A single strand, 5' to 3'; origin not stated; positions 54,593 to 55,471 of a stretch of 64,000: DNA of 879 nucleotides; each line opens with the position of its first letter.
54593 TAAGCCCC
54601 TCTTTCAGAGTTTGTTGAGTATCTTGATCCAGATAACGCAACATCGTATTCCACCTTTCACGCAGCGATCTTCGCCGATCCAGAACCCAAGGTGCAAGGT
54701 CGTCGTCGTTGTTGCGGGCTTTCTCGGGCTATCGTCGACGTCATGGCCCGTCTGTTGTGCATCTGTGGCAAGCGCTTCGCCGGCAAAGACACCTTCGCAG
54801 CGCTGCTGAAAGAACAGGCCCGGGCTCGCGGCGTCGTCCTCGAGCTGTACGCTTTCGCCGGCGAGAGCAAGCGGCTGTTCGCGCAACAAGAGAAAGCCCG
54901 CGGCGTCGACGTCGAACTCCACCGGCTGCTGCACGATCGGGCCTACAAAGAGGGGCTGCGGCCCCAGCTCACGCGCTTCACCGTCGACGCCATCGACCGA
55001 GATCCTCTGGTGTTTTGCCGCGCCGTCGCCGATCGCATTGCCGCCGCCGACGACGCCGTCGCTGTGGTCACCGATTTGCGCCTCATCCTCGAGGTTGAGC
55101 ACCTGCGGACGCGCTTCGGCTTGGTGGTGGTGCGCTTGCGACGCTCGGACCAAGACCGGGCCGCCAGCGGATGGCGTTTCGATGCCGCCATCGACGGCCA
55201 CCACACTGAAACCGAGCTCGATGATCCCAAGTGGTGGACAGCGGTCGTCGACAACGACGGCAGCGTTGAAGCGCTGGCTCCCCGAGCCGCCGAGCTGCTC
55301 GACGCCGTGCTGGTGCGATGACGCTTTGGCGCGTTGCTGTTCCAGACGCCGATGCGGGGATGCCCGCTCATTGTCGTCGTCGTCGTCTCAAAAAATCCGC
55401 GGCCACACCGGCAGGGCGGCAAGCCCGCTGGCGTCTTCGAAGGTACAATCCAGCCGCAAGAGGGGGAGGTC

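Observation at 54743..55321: Animal-type phosphomevalonate kinase (PMVK) in a bacterium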

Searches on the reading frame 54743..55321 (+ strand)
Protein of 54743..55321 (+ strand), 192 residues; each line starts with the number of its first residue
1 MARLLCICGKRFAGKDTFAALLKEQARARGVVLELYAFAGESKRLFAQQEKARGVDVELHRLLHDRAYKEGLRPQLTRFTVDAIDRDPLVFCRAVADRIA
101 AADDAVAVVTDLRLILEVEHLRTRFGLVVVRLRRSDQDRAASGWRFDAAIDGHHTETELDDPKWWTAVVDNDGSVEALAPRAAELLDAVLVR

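Call 3: search_protein_families(library=pfam, proteins=[window:54743-55321:+], max_evalue=1)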
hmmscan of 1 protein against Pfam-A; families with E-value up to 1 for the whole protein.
window:54743-55321:+ (192 aa): 3 families
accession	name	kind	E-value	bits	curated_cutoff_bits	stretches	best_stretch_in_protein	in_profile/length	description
PF04275.20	P-mevalo_kinase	-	2.4e-15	56.9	33.8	1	7-125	1-112/114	Phosphomevalonate kinase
PF21448.3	DNMK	-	1.4e-06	28.5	27.1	2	81-178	143-229/232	Deoxynucleotide monophosphate kinase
PF24538.1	DUF7599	-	0.16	12.1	27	1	91-117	6-32/85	Domain of unknown function (DUF7599)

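Call 4: search_protein_families(library=ncbifam, proteins=[window:54743-55321:+], max_evalue=1)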
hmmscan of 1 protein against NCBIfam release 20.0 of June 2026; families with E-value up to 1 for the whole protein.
window:54743-55321:+ (192 aa): 1 family
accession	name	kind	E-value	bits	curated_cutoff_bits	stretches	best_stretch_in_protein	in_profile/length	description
TIGR01223.1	Pmev_kin_anim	equivalog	4.3e-19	69.2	188.15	1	5-176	2-167/185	phosphomevalonate kinase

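Call 5: search_solved_structures(query=window:54743-55321:+, max_evalue=1, show_alignments=2)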
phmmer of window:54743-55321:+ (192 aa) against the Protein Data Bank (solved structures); distinct sequences matched with E-value up to 1: 5.
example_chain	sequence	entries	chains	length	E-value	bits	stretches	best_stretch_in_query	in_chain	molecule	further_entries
3ch4_B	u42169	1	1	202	8.1e-14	55.5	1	4-187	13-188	Phosphomevalonate kinase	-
7xnd_B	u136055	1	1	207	8.1e-12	48.9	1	5-182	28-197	Phosphomevalonate kinase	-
8vd8_B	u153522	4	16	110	0.087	16.3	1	114-172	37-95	Connector | Head-tail connector protein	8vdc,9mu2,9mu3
8k7m_C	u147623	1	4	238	0.52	13.7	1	14-108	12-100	De novo design protein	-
5nmp_A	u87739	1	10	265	0.86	13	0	121-181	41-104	Isatin hydrolase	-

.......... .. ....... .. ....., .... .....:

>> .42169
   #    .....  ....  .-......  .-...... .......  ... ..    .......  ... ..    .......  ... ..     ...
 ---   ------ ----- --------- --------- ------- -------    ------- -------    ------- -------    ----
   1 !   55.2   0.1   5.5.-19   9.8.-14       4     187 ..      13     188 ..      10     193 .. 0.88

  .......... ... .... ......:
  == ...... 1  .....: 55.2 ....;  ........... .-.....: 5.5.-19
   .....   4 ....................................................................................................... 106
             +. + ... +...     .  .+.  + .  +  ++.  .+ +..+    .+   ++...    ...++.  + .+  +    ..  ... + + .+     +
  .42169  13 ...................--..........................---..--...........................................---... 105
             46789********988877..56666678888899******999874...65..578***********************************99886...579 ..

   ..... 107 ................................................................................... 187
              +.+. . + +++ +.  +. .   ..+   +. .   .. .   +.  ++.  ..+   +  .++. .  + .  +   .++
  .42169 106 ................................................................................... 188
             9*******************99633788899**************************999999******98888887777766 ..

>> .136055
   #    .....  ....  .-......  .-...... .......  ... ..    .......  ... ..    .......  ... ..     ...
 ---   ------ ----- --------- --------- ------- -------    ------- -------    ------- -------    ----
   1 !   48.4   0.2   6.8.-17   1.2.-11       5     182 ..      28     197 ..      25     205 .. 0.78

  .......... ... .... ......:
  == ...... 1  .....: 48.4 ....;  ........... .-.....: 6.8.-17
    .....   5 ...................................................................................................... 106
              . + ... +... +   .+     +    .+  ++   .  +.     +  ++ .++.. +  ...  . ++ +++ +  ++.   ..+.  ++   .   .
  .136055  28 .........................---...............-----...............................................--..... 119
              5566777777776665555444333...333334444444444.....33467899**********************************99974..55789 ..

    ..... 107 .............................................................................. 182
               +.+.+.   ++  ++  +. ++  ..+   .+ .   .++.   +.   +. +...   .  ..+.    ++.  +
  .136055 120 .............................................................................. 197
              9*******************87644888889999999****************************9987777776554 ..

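Call 10: find_homologous_proteins(query=window:54743-55318:+, max_evalue=0.001)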
Query window:54743-55318:+ (192 aa): 153 proteins with E <= 0.001 among 2781 candidates; the best 120 are listed.
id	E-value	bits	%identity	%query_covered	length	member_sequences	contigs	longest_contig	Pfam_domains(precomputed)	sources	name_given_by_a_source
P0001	1.0e-118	412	100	100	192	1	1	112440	PF04275.21,PF21448.4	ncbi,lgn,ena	-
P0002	2.5e-80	287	75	97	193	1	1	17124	PF04275.21,PF21448.4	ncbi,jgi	jgi:phosphomevalonate kinase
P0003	1.2e-79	285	74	91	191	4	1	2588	PF04275.21,PF21448.4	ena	-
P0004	7.6e-79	282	73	97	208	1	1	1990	PF04275.21,PF21448.4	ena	-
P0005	5.1e-74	266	68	98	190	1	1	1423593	PF04275.21,PF21448.4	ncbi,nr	ncbi:MAG: hypothetical protein Q8O67_16185 [Deltaproteobacteria bacterium]|nr:hypothetical protein [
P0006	8.9e-72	259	68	98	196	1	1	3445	PF04275.21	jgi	jgi:phosphomevalonate kinase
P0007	4.2e-68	247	64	99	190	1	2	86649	PF04275.21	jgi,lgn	jgi:phosphomevalonate kinase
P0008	8.9e-68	246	63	99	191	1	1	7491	PF04275.21,PF21448.4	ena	-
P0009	9.9e-68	246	65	98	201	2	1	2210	PF04275.21,PF21448.4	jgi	-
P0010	5.6e-67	243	66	97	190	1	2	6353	PF04275.21,PF21448.4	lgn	-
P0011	8.7e-66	240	63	99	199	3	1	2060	PF04275.21,PF21448.4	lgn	-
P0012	3.2e-65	238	64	97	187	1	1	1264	PF04275.21,PF21448.4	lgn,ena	-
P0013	1.4e-64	236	61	98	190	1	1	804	PF04275.21,PF21448.4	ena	-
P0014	4.2e-64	234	63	98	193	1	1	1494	PF04275.21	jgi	jgi:phosphomevalonate kinase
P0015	4.9e-64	234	60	99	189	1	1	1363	PF04275.21,PF21448.4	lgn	-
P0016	7.8e-64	233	63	98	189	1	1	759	PF04275.21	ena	-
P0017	7.8e-64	233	66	93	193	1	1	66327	PF04275.21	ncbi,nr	ncbi:MAG TPA: hypothetical protein VFS43_12465 [Polyangiaceae bacterium]|nr:hypothetical protein [Po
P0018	8.6e-64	233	62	99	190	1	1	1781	PF04275.21,PF21448.4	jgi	jgi:phosphomevalonate kinase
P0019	9.6e-64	233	62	99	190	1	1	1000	PF04275.21,PF21448.4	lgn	-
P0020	1.9e-63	232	63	95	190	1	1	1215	PF04275.21,PF21448.4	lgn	-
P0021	3.3e-63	231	65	92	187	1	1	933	PF04275.21,PF21448.4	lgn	-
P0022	3.7e-63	231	65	99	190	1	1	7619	PF04275.21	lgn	-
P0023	3.8e-63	231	65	93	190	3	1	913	PF04275.21,PF21448.4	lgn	-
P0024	5.2e-63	231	61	97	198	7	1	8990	PF04275.21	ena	-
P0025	9.3e-63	230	66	90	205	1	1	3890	PF04275.21,PF21448.4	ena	-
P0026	1.3e-62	229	65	93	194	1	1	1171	PF04275.21,PF21448.4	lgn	-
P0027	1.3e-62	229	62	99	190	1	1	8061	PF04275.21,PF21448.4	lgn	-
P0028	2.4e-62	228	62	98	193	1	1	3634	PF04275.21,PF21448.4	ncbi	-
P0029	2.4e-62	228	61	95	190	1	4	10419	PF04275.21,PF21448.4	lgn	-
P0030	2.5e-62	228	60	97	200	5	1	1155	PF04275.21,PF21448.4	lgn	-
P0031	3.0e-62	228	62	97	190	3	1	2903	PF04275.21,PF21448.4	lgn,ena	-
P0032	3.2e-62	228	62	99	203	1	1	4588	PF04275.21,PF21448.4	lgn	-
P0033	6.0e-62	227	61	97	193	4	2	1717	PF04275.21,PF21448.4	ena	-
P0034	6.3e-62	227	63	99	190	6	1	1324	PF04275.21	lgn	-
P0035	1.7e-61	226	59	100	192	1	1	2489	PF04275.21,PF21448.4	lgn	-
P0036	4.5e-61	224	65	89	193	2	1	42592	PF04275.21,PF21448.4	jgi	jgi:phosphomevalonate kinase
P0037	6.1e-61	224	60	96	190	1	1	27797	PF04275.21,PF21448.4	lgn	-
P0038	9.3e-61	223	60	96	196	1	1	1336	PF04275.21,PF21448.4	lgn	-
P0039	9.9e-61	223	63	99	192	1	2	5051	PF04275.21,PF21448.4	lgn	-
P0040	4.7e-60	221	60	98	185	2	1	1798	PF04275.21,PF21448.4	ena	-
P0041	5.1e-60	221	59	99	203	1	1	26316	PF04275.21,PF21448.4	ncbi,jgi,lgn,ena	jgi:phosphomevalonate kinase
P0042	5.4e-60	221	60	98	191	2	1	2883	PF04275.21,PF21448.4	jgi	jgi:phosphomevalonate kinase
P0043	5.7e-60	221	61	97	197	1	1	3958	PF04275.21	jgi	jgi:phosphomevalonate kinase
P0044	8.5e-60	220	60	100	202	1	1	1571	PF04275.21,PF21448.4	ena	-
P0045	8.6e-60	220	61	96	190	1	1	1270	PF04275.21,PF21448.4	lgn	-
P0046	2.2e-59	219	58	99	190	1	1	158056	PF04275.21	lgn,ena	-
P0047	2.5e-59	219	60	99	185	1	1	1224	PF04275.21,PF21448.4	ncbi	-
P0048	2.6e-59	218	62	95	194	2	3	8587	PF04275.21,PF21448.4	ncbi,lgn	-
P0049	4.5e-59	218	59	95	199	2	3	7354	PF04275.21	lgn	-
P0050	6.1e-59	217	63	92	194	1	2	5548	PF04275.21,PF21448.4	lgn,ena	-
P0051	8.6e-59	217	61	98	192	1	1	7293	PF04275.21,PF21448.4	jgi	jgi:phosphomevalonate kinase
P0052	1.0e-58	217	59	99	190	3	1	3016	PF04275.21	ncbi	-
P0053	1.4e-58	216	59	99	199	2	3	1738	PF04275.21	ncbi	-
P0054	2.7e-58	215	62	99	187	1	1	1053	PF04275.21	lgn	-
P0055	3.1e-58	215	58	99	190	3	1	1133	PF04275.21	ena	-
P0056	3.5e-58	215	61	97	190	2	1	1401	PF04275.21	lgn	-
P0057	5.2e-58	214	58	99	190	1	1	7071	PF04275.21,PF21448.4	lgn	-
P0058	6.6e-58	214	60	98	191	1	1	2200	PF04275.21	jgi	jgi:phosphomevalonate kinase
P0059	6.6e-58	214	57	99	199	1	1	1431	PF04275.21,PF21448.4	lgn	-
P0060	8.6e-58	214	62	97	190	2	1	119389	PF04275.21,PF21448.4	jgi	jgi:phosphomevalonate kinase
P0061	9.6e-58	213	59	99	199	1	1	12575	PF04275.21,PF21448.4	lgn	-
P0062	1.1e-57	213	60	98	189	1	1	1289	PF04275.21,PF21448.4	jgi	jgi:phosphomevalonate kinase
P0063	1.1e-57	213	60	97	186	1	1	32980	PF04275.21,PF21448.4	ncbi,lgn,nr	ncbi:MAG TPA: hypothetical protein VFQ53_22595 [Kofleriaceae bacterium]|nr:hypothetical protein [Kof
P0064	1.2e-57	213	61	95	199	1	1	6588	PF04275.21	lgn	-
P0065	1.7e-57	213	61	98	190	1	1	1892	PF04275.21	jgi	jgi:phosphomevalonate kinase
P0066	2.8e-57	212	59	95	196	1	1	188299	PF04275.21,PF21448.4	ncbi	-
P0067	3.6e-57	211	57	98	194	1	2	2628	PF04275.21,PF21448.4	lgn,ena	-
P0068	6.0e-57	211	60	99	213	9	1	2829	PF04275.21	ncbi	-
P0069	6.5e-57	211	59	95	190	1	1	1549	PF04275.21,PF21448.4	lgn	-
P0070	7.5e-57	210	61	99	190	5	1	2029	PF04275.21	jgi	-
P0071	9.2e-57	210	60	97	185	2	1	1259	PF04275.21,PF21448.4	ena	-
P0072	9.5e-57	210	62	91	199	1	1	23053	PF04275.21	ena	-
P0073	1.4e-56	210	60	90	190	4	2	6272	PF04275.21,PF21448.4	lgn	-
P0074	1.9e-56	209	58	95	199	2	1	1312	PF04275.21,PF21448.4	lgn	-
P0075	1.9e-56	209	54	98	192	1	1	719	PF04275.21,PF21448.4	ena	-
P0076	2.0e-56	209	58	98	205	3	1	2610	PF04275.21,PF21448.4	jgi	jgi:phosphomevalonate kinase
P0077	2.6e-56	209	56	96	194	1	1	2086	PF04275.21,PF21448.4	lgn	-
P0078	3.9e-56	208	59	98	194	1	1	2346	PF04275.21,PF21448.4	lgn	-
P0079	4.5e-56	208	59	98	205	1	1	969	PF04275.21,PF21448.4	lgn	-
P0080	4.5e-56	208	59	99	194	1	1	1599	PF04275.21,PF21448.4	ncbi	-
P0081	4.9e-56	208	61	91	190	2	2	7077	PF04275.21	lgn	-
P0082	6.6e-56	207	61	96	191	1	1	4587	PF04275.21,PF21448.4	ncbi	-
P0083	8.1e-56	207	61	90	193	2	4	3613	PF04275.21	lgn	-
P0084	9.0e-56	207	55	97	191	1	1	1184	PF04275.21,PF21448.4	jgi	jgi:phosphomevalonate kinase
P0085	1.2e-55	207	59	99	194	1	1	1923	PF04275.21,PF21448.4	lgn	-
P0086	1.2e-55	207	61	96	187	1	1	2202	PF04275.21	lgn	-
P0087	1.3e-55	206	57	96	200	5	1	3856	PF04275.21,PF21448.4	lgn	-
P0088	1.7e-55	206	54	98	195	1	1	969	PF04275.21,PF21448.4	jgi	jgi:phosphomevalonate kinase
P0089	1.7e-55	206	60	99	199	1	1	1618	PF04275.21,PF21448.4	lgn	-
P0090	1.8e-55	206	60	99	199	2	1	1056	PF04275.21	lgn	-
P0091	1.9e-55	206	59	99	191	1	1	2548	PF04275.21,PF21448.4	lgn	-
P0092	2.4e-55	206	61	98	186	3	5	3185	PF04275.21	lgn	-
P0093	2.6e-55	205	59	96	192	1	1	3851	PF04275.21,PF21448.4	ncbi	-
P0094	2.8e-55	205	58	98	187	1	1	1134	PF04275.21,PF21448.4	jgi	jgi:phosphomevalonate kinase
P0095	3.2e-55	205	58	95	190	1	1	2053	PF04275.21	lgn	-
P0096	1.0e-54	203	57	96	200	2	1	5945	PF04275.21,PF21448.4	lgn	-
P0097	1.1e-54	203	58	95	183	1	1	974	PF04275.21,PF21448.4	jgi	-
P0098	1.3e-54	203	60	96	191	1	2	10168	PF04275.21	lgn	-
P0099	3.1e-54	202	61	89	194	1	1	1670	PF04275.21,PF21448.4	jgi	jgi:phosphomevalonate kinase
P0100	3.9e-54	202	55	100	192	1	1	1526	PF04275.21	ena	-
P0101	7.7e-54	201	58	99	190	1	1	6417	PF04275.21,PF21448.4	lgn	-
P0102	8.3e-54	201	61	95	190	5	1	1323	PF04275.21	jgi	-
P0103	1.5e-53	200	58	99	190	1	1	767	PF04275.21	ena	-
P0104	1.6e-53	200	56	99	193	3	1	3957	PF04275.21,PF21448.4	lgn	-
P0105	4.1e-53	198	57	99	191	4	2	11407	PF04275.21,PF21448.4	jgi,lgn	jgi:phosphomevalonate kinase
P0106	5.4e-53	198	58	95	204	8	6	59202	PF04275.21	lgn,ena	-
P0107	1.4e-52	197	55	99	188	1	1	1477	PF04275.21,PF21448.4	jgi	jgi:phosphomevalonate kinase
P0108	1.8e-52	196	57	89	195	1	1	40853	PF04275.21,PF21448.4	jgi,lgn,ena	-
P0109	2.2e-52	196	59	99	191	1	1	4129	PF04275.21,PF21448.4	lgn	-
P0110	3.7e-52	195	57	98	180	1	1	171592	PF04275.21,PF21448.4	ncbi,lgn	-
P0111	4.1e-52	195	59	99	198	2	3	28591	PF04275.21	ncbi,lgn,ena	-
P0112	5.0e-52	195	60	99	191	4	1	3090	PF04275.21,PF21448.4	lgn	-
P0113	6.6e-52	194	58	96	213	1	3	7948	PF04275.21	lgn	-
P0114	8.1e-52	194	58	97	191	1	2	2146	PF04275.21,PF21448.4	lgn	-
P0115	9.6e-52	194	59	99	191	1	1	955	PF04275.21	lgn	-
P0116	1.6e-51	193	56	99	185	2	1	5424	PF04275.21,PF21448.4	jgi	jgi:phosphomevalonate kinase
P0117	3.5e-51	192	59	90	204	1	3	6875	PF04275.21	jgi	jgi:phosphomevalonate kinase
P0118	4.0e-51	192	56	99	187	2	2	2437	PF04275.21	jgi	jgi:phosphomevalonate kinase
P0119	4.1e-51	192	58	97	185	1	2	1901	PF04275.21,PF21448.4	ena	-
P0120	5.9e-51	191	58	92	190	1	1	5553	PF04275.21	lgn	-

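Call 12: find_encoding_contigs(protein=P0001, flank=10000, max_places=3)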
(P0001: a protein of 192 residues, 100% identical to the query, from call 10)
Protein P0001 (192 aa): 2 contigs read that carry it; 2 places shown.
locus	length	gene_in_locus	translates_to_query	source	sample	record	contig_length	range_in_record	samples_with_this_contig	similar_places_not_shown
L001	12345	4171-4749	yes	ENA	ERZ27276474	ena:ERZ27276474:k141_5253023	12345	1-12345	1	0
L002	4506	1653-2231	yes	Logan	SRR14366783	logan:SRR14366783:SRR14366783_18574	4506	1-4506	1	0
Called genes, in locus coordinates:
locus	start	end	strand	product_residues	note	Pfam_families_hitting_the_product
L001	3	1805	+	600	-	?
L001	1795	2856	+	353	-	PF00146:NADHdh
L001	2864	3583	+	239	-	PF00072:Response_reg, PF00486:Trans_reg_C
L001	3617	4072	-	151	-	-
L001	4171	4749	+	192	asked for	PF21448:DNMK (faint), PF04275:P-mevalo_kinase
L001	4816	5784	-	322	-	PF03767:Acid_phosphat_B (faint)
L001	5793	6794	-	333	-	PF03308:MeaB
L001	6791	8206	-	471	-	PF01979:Amidohydro_1, PF07969:Amidohydro_3 (weak), PF12890:DHOase (weak), PF07969:Amidohydro_3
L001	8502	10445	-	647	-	-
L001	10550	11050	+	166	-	PF07813:LTXXQ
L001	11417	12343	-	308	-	?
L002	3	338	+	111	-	?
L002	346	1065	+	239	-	PF00072:Response_reg, PF00486:Trans_reg_C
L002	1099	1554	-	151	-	-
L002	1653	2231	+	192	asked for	PF21448:DNMK (faint), PF04275:P-mevalo_kinase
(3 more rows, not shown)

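Call 18: find_encoding_contigs(protein=P0005, flank=10000, max_places=2)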
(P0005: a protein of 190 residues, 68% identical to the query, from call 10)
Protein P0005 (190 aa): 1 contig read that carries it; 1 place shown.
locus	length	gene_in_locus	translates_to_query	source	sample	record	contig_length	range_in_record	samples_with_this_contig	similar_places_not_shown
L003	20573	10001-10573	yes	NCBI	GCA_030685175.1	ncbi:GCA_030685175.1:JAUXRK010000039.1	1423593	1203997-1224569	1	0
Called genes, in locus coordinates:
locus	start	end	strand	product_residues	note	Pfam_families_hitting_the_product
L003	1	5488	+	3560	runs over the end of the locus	-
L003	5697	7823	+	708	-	PF00111:Fer2 (weak), PF13510:Fer2_4, PF10588:NADH-G_4Fe-4S_3, PF22117:Fer4_Nqo3, PF22151:Fer4_NDSU1, PF00384:Molybdopterin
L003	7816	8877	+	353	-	PF00146:NADHdh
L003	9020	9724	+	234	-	PF00072:Response_reg, PF00486:Trans_reg_C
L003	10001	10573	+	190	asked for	PF21448:DNMK (faint), PF04275:P-mevalo_kinase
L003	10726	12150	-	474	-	PF00069:Pkinase, PF01636:APH (faint), PF07714:PK_Tyr_Ser-Thr, PF03109:ABC1 (weak), PF14531:Kinase-like (weak)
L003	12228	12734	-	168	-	-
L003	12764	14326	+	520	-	PF00772:DnaB, PF06745:ATPase (faint), PF13481:AAA_25, PF03796:DnaB_C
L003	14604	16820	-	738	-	PF00069:Pkinase, PF07714:PK_Tyr_Ser-Thr, PF12974:Phosphonate-bd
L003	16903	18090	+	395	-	-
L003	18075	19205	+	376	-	PF25084:LbH_EIF2B (weak), PF25087:GMPPB_C (weak)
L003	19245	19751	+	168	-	-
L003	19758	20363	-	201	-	-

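Call 19: find_encoding_contigs(protein=P0066, flank=10000, max_places=2)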
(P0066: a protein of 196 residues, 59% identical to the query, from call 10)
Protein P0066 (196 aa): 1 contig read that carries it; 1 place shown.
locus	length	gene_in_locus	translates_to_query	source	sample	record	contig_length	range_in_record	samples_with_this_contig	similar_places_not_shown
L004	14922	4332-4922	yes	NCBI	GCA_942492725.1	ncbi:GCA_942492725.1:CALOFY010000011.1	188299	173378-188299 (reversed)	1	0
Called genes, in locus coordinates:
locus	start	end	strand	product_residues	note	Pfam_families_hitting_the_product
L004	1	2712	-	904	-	?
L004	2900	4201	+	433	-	-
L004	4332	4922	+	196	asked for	PF21448:DNMK (faint), PF04275:P-mevalo_kinase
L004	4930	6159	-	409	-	PF01266:DAO (faint), PF07992:Pyr_redox_2 (faint)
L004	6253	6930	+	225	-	-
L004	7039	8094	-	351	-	-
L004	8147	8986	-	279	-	-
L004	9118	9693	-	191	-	PF13640:2OG-FeII_Oxy_3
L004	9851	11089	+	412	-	PF13699:eCIS_core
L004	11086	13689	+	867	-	-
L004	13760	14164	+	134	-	-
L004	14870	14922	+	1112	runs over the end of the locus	PF00191:Annexin (faint)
